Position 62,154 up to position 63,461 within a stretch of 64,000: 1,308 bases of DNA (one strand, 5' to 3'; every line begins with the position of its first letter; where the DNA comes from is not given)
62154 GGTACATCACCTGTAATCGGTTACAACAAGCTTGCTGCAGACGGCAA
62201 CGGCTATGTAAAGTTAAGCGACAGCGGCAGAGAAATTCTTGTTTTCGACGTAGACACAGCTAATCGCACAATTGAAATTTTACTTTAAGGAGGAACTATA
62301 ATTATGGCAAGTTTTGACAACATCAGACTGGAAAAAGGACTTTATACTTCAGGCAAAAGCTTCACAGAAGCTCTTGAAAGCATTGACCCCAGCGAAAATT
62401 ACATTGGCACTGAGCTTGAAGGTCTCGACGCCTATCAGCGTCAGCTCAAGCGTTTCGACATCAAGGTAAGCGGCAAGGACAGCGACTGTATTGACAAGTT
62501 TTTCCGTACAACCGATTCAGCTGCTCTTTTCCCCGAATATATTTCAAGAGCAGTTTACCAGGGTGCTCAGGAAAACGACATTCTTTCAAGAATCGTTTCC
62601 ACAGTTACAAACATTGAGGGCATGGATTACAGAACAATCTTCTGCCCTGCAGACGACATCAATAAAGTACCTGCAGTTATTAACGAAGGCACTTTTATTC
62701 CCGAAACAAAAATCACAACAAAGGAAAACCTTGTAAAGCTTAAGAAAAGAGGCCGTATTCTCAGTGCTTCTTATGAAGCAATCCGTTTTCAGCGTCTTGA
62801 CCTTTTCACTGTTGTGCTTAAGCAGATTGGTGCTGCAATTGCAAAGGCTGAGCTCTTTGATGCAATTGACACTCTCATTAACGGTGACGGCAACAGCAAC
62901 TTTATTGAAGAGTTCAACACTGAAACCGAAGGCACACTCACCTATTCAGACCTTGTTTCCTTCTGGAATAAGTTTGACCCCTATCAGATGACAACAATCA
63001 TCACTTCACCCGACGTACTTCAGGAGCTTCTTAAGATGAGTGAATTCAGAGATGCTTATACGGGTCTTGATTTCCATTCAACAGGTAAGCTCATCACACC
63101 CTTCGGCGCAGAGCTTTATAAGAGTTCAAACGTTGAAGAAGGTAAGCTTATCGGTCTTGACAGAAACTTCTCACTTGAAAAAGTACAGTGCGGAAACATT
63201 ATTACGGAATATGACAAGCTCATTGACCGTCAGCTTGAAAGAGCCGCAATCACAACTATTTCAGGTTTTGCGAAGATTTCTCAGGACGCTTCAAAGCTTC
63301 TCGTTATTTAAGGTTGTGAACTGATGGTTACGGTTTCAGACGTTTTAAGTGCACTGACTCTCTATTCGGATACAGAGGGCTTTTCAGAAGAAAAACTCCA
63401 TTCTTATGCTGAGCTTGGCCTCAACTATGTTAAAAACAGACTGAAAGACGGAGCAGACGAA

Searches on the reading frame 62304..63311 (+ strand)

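Call 28: search_protein_families(library=pfam, max_evalue=0.001, proteins=[window:62304-63311:+])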
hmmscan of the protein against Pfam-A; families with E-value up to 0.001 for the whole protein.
window:62304-63311:+ (335 aa): 1 family
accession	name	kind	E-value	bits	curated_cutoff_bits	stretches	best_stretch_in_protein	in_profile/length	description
PF25209.1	Phage_capsid_4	-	7.5e-16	59.6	27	1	65-246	2-168/262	Phage capsid protein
